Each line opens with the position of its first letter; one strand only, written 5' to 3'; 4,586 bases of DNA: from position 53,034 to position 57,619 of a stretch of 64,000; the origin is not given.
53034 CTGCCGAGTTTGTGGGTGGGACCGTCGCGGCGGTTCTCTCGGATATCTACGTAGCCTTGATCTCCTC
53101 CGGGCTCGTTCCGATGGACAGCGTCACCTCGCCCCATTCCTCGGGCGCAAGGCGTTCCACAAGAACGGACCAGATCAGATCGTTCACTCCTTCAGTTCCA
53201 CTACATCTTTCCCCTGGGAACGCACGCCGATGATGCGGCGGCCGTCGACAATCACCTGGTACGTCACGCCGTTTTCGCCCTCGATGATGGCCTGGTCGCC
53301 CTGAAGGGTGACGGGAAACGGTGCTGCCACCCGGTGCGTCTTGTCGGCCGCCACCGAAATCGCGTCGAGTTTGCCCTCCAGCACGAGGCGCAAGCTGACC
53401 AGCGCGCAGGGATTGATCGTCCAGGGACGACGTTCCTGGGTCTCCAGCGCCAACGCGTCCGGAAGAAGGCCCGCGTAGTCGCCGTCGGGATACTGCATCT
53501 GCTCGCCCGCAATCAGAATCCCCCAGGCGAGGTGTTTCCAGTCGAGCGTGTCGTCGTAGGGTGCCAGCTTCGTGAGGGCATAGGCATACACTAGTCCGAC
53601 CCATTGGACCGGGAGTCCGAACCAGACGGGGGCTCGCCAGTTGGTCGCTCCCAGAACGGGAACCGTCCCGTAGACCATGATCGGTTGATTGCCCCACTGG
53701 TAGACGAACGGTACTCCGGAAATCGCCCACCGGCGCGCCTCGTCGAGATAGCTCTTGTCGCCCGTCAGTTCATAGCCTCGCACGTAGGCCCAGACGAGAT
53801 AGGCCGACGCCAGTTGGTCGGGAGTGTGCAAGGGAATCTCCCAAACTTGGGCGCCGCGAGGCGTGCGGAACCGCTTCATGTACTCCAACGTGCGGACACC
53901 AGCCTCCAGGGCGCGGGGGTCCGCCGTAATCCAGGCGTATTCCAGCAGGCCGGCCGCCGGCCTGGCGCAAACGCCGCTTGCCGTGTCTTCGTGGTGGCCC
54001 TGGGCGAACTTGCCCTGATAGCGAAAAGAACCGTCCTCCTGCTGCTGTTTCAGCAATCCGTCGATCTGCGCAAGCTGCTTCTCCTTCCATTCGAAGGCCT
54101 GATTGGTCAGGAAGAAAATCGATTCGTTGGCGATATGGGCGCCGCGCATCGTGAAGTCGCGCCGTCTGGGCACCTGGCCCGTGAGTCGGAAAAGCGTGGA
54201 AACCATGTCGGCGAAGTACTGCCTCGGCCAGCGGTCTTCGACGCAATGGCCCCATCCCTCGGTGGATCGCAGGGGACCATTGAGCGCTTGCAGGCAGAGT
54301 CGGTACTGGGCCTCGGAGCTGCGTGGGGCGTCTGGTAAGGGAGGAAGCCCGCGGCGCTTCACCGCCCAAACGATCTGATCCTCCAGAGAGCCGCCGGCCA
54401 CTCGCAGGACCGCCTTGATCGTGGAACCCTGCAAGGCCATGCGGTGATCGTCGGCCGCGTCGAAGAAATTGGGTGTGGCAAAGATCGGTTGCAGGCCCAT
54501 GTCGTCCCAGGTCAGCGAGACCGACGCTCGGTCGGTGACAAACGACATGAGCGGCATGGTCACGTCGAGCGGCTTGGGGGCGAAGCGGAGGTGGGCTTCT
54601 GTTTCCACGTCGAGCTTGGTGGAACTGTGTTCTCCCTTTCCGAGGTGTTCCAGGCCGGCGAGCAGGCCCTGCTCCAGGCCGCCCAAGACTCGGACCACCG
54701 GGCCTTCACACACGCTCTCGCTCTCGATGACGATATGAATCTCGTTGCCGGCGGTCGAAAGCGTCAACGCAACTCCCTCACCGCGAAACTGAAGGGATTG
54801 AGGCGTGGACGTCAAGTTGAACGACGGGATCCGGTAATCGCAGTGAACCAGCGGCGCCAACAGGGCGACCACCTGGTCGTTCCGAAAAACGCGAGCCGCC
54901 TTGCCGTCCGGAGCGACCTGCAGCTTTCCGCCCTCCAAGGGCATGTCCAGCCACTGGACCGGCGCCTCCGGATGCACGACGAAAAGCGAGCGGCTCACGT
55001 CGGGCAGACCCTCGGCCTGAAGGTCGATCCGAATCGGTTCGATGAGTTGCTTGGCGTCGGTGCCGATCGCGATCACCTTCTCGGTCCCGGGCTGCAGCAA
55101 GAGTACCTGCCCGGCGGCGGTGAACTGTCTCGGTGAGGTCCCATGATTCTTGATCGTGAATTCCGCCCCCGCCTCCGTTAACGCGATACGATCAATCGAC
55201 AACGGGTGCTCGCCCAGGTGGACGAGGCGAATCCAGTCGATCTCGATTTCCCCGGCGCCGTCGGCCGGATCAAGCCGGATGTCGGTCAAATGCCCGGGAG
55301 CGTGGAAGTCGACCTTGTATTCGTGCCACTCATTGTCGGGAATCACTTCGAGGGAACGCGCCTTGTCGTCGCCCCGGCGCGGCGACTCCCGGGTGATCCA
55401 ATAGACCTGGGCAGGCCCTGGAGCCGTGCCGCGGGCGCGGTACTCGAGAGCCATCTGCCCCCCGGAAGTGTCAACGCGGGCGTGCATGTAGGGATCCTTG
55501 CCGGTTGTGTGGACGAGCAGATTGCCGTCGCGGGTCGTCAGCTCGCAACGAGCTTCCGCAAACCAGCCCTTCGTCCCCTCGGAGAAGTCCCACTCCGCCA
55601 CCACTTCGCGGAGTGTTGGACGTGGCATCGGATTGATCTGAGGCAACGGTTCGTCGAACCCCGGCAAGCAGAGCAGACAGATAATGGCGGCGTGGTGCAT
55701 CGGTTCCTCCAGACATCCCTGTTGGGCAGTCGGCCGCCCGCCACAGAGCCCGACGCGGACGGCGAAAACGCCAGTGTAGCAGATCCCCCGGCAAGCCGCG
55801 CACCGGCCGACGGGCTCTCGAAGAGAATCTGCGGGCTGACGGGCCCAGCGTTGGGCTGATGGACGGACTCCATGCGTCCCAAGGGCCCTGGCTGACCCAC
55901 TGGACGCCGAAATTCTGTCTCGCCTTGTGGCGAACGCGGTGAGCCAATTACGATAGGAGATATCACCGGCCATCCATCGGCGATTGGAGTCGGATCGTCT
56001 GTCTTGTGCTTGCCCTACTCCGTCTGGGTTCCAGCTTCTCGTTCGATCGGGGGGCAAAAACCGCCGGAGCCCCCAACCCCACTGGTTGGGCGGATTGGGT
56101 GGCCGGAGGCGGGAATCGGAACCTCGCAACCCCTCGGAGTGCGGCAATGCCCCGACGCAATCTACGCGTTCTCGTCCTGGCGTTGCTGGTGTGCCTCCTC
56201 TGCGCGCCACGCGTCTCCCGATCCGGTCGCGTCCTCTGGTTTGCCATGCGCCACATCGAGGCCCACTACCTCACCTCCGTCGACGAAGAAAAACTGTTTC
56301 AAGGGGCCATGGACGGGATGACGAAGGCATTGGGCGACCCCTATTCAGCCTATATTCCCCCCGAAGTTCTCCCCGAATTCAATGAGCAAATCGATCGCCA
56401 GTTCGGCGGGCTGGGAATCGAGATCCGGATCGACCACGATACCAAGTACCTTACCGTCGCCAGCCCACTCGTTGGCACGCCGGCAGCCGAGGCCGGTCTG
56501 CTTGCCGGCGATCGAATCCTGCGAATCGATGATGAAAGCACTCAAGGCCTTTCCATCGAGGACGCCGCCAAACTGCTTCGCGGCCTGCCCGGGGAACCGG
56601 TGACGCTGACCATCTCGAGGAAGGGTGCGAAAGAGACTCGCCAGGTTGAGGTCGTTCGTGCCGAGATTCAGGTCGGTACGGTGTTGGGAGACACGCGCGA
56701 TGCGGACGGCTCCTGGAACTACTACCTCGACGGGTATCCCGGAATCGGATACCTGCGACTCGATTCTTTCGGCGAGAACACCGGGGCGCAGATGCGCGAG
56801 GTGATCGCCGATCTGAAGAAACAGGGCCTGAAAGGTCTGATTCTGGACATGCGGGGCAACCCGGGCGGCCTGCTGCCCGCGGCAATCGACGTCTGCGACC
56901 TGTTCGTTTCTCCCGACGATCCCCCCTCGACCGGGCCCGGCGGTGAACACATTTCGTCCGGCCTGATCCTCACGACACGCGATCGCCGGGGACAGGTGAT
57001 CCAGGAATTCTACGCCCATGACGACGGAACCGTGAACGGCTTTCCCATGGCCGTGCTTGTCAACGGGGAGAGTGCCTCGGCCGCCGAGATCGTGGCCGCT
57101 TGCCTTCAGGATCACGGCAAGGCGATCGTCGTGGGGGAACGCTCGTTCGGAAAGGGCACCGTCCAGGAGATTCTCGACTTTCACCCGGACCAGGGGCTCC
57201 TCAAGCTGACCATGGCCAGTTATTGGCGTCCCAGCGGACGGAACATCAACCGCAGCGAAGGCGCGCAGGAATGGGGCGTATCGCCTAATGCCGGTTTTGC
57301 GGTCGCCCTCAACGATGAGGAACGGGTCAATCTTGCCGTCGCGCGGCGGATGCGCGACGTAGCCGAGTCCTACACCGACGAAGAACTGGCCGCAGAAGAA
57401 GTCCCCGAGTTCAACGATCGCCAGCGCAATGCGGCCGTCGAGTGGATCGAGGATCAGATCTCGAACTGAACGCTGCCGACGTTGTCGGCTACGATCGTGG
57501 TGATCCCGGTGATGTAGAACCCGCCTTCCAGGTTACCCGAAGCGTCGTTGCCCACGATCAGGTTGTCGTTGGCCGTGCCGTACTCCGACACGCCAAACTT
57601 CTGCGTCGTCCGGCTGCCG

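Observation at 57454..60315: Novel 37-aa tandem repeat family ('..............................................') preceding a beta-helix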

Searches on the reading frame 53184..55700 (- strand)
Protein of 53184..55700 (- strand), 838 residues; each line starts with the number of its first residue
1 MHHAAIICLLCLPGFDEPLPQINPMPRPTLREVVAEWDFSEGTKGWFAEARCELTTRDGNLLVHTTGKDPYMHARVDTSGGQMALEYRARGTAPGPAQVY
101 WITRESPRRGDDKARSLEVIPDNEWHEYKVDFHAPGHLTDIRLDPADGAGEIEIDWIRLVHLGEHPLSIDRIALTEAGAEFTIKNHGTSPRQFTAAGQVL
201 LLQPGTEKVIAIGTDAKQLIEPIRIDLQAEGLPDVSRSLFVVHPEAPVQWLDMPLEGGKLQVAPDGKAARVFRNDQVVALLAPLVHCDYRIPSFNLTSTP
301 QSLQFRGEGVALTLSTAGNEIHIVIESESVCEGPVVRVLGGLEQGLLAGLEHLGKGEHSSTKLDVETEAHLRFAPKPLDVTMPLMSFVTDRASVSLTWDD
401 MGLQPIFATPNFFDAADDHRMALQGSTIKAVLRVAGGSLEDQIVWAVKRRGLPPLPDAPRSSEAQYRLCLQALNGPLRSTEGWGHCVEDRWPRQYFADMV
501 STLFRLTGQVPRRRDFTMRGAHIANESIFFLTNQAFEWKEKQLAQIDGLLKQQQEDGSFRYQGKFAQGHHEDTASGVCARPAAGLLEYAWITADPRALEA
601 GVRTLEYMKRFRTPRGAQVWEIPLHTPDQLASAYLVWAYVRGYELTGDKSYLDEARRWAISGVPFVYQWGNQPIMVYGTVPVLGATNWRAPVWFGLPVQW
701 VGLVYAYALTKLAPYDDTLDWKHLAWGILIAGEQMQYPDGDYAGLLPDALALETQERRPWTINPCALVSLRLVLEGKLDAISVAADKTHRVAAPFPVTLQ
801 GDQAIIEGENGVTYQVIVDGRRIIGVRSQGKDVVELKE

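Call 60: search_protein_families(library=pfam, proteins=[window:53184-55700:-], max_evalue=10)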
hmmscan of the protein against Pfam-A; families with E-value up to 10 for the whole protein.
window:53184-55700:- (838 aa): 2 families
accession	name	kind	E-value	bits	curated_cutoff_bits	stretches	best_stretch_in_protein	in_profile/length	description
PF07944.18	Beta-AFase-like_GH127_cat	-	0.0069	15.9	24.9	1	580-659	129-204/376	Beta-L-arabinofuranosidase, GH127 catalytic domain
PF06662.19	C5-epim_C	-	0.18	11.7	23.3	1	630-657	29-56/188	D-glucuronyl C5-epimerase C-terminus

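Call 76: search_protein_families(library=ncbifam, proteins=[window:53184-55700:-], max_evalue=1)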
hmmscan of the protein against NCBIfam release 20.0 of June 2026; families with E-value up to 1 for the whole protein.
window:53184-55700:- (838 aa): 0 families
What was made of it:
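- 53184..55700 (-): Third member of the conserved local triad: an 838-aa protein with no family assignment, divergent from the S41 gene. No Pfam or NCBIfam hit; only a weak GH127-like match, E 0.007 (calls 60, 76).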

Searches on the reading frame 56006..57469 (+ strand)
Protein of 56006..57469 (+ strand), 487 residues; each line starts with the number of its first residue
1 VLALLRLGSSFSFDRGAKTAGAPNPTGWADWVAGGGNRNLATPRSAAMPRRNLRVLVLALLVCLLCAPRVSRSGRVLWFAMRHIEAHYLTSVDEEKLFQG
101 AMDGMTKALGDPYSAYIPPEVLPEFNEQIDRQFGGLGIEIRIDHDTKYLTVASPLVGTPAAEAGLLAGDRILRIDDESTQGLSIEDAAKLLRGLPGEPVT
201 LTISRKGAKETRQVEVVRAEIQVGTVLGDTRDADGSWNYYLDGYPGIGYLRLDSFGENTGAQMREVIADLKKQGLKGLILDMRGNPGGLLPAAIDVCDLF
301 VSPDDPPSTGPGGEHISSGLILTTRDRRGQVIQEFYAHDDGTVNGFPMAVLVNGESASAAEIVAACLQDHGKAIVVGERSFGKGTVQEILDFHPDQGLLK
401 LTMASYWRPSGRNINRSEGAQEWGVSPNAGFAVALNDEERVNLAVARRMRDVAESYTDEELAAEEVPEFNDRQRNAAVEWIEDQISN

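Call 3: search_protein_families(library=pfam, proteins=[window:56006-57469:+], max_evalue=1)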
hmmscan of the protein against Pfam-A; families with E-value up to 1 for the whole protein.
window:56006-57469:+ (487 aa): 6 families
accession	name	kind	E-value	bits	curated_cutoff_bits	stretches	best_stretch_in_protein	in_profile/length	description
PF03572.23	Peptidase_S41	-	1.9e-44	151.6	24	1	247-427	2-161/165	Peptidase family S41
PF17820.7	PDZ_6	-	8.9e-14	51.4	27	1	151-205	2-54/54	PDZ domain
PF00595.29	PDZ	-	8e-11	42.6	23.2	1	132-203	8-80/81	PDZ domain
PF13180.12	PDZ_2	-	1.2e-10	41.9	27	1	134-216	1-80/80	PDZ domain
PF22694.1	CtpB_N-like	-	2e-09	38.2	27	1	81-117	45-81/85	Activating protease CtpB N-terminal domain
PF14685.13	PDZ_Tricorn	-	0.0037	17.6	25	1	155-216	28-88/88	Tricorn protease PDZ domain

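Call 4: search_protein_families(library=ncbifam, proteins=[window:56006-57469:+], max_evalue=1)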
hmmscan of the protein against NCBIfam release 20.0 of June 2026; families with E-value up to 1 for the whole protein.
window:56006-57469:+ (487 aa): 20 families
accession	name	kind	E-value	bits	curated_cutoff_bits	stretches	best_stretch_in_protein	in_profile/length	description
TIGR03900.1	prc_long_Delta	hypoth_equivalog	4.1e-79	266.7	660.95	1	81-460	87-431/973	MXAN_5808 family serine peptidase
TIGR00225.1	prc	subfamily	5.5e-79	265.6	218.6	1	88-417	4-306/335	C-terminal processing peptidase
NF052377.1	lmo1851_S41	exception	1.1e-72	245.3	725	1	77-417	50-359/468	lmo1851 family serine protease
NF045589.1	Cterm_S41_CtpB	exception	7e-70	235.8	633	1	102-429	85-378/416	carboxyl-terminal processing protease CtpB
NF045590.1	Cterm_S41_CtpC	exception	1.7e-69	234.6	665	1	93-447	76-392/418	carboxyl-terminal processing protease CtpC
NF045588.1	Cterm_S41_CtpA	exception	1.9e-65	221.4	625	1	97-417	74-368/401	carboxyl-terminal processing protease CtpA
NF045591.1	Cterm_S41_CtpZ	exception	6.4e-53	179.9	525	1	100-416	77-365/403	carboxyl-terminal processing protease CtpZ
NF051464.1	tail_spec_CT441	exception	3.6e-52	178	700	1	95-413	208-513/645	tail-specific protease Tsp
NF008388.1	PRK11186.1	exception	2.2e-36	125.5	825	1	88-408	201-509/663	carboxy terminal-processing peptidase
NF058627.1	S41_Gfo1087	equivalog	1.5e-11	43.9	455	2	246-296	223-273/489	GFO_1087 family putative carboxy terminal peptidase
NF033424.1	chlamy_CPAF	equivalog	1.5e-08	33.7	250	2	347-386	458-497/564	protease-like activity factor CPAF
NF041199.1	trx7_PDZ_seleno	equivalog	2.4e-05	23.4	300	1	140-215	197-271/390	Trx7/PDZ domain-containing (seleno)protein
TIGR00054.1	TIGR00054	equivalog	0.00027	19.9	147.55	1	153-212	207-265/421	RIP metalloprotease RseP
TIGR02860.1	spore_IV_B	equivalog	0.0004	19.4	305.25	1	156-220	122-184/402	SpoIVB peptidase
TIGR02037.1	degP_htrA_DO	subfamily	0.00088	18.3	416.2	1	151-219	263-330/434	Do family serine endopeptidase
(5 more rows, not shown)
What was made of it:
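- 56147..57469 (+): Neighbouring convergent gene: exported S41 C-terminal processing peptidase with a PDZ domain (440 aa). It overlaps the CDS by 16 bp (57454-57469). Pfam Peptidase_S41 1.9e-44 and PDZ; TIGR00225 prc 265.6 bits against cutoff 218.6; the CtpA-specific NF045588 is below its cutoff (calls 3, 4).
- On S41 C-terminal processing peptidase (the neighbouring gene): PF03572 151.6 bits, PDZ_6 51.4, TIGR00225 265.6 against 218.6 (calls 3, 4).
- On CtpA proper (NF045588): The CtpB, CtpC and CtpZ models are likewise below their cutoffs (call 4).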

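Call 80: find_related_loci(query=window:56147-57466:+, collection=metagenome_contigs, flank=6000)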
Query window:56147-57466:+ (440 aa) in metagenome_contigs; peptide patterns used: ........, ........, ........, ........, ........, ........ (x = any residue, [..] = any of these).
104 stretches matched a pattern; 2 encode a relative of the query (tblastn E <= 1e-3); 2 distinct loci.
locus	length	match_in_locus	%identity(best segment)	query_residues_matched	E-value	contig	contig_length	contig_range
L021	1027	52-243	41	1-62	9e-8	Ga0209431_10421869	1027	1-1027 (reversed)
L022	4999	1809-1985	36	181-238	7e-6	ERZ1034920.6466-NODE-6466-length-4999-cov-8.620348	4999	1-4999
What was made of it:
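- Tried and rejected: A metagenome scan with the S41 protein, meant to quantify the S41-array adjacency, returned only two poor fragments (call 80).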
